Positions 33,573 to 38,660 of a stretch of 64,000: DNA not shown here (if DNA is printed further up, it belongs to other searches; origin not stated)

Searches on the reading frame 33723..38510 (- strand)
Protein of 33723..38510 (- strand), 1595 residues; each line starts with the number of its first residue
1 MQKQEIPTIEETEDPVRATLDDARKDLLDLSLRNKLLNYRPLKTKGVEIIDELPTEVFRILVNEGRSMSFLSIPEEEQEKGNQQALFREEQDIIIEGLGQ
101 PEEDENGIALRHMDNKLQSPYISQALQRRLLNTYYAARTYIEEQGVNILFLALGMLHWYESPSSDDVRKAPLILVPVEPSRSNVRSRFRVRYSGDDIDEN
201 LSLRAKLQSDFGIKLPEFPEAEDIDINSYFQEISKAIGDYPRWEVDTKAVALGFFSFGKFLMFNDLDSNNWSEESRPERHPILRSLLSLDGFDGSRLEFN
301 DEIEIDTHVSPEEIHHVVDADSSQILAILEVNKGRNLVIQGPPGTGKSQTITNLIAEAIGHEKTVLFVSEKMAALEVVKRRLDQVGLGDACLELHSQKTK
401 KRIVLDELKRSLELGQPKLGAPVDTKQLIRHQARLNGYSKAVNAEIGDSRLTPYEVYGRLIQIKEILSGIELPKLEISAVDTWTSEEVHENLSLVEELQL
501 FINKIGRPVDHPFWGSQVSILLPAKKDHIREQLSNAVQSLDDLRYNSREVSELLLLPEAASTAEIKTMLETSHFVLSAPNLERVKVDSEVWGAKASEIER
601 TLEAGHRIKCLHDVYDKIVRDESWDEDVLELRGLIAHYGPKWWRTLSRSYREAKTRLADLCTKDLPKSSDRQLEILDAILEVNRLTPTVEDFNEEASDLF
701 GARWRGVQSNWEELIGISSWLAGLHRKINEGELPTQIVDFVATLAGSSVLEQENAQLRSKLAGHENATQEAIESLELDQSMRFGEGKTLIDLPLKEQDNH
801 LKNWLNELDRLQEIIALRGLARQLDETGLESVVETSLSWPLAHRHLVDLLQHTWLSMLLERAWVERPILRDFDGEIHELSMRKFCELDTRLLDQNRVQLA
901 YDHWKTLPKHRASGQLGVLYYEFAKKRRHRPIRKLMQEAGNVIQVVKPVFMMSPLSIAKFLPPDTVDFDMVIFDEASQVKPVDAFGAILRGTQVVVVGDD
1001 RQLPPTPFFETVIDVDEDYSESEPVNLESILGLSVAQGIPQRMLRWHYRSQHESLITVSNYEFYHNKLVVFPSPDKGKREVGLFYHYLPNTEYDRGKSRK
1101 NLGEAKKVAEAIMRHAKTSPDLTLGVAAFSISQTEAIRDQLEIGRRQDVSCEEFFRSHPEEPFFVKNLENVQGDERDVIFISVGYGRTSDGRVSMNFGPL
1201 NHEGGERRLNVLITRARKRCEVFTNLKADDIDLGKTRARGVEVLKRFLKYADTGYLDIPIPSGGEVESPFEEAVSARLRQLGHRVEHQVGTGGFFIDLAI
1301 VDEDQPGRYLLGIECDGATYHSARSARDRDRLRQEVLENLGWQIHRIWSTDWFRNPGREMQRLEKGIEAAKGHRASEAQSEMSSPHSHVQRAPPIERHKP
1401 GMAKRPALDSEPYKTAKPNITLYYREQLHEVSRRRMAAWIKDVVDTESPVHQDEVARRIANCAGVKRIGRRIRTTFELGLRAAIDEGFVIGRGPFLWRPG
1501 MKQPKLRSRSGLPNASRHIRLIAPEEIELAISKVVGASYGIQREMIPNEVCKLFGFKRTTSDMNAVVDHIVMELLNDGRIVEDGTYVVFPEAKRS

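Call 8: search_protein_families(library=pfam, proteins=[window:33723-38510:-], max_evalue=0.01)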
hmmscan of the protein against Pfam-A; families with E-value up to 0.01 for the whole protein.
window:33723-38510:- (1595 aa): 16 families
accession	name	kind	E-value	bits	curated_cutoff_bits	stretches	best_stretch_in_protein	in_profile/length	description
PF13195.11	DUF4011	-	3.1e-43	147.9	22.2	1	27-207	2-158/158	Protein of unknown function (DUF4011)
PF18741.7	MTES_1575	-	7.5e-38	129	38.2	1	1270-1365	1-94/96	REase_MTES_1575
PF13086.12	AAA_11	-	2.6e-15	57.3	27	2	967-1006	213-253/257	AAA domain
PF11784.13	DUF3320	-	3e-15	56.4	25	1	1427-1473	2-49/50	Protein of unknown function (DUF3320)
PF13087.12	AAA_12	-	2.9e-12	47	27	1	1039-1225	15-193/195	AAA domain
PF13245.12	AAA_19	-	9.5e-08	32.7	25.1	0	327-378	4-57/134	AAA domain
PF13604.12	AAA_30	-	2.4e-06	27.9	27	0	334-382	16-66/191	AAA domain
PF01443.25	Viral_helicase1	-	6.6e-06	26.5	21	0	337-408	1-68/228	Viral superfamily 1 RNA helicase core domain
PF09848.15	SLFN-g3_helicase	-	8.5e-05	22.4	24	1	337-384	4-53/354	Schlafen group 3, DNA/RNA helicase domain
PF20720.3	nSTAND3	-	0.00059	20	27.2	1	331-395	14-78/155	Novel STAND NTPase 3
PF04480.18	DUF559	-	0.0013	19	20.6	1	1282-1362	32-103/109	Protein of unknown function (DUF559)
PF04851.21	ResIII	-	0.0014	19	22.5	1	328-401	12-95/164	Type III restriction enzyme, res subunit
PF07728.20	AAA_5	-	0.0017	18.8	22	1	336-412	1-79/139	AAA domain (dynein-related subfamily)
PF13191.12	AAA_16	-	0.0026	18.7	32.6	0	323-375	10-63/167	AAA ATPase domain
PF13173.12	AAA_14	-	0.0035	17.8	27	0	335-411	3-74/129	AAA domain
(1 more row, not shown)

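Call 42: search_protein_families(library=padloc, proteins=[window:33723-38510:-], max_evalue=0.01)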
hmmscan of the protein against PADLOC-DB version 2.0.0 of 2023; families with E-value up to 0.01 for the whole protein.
window:33723-38510:- (1595 aa): 12 families
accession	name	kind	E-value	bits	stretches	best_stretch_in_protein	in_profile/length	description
PDLC05009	PDC-S37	-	0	1972.8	1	14-1586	4-1543/1550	-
PDLC02194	Hhe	-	2.2e-225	749.3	3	821-1358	1227-1771/1911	-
PDLC03920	MkoA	-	1.1e-24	84.9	2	967-1218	791-1068/1112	-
PDLC03924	MkoC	-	8.7e-17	58.5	3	1043-1228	772-946/1136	-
PDLC03921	MkoA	-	1.5e-10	37.4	2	966-1009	1295-1338/1607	-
PDLC04140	mad8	-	1.1e-07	29.7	1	328-384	21-76/314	mads_8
PDLC05035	PDC-S53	-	5.9e-05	19.3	1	333-384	509-558/900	-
PDLC02895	DpdJ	-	0.0001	17.3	0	965-1006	190-234/2112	DpdJ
PDLC05065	PDC-S68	-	0.0026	13.6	0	967-1009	703-752/1221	-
PDLC02196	IetA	-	0.0036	14.8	0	320-359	108-146/374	-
PDLC01734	typeIV_RecD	-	0.0048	13.2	0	318-356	338-376/763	RecD_0_IVD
PDLC05064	PDC-S68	-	0.0077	11.9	0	331-369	697-735/1273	-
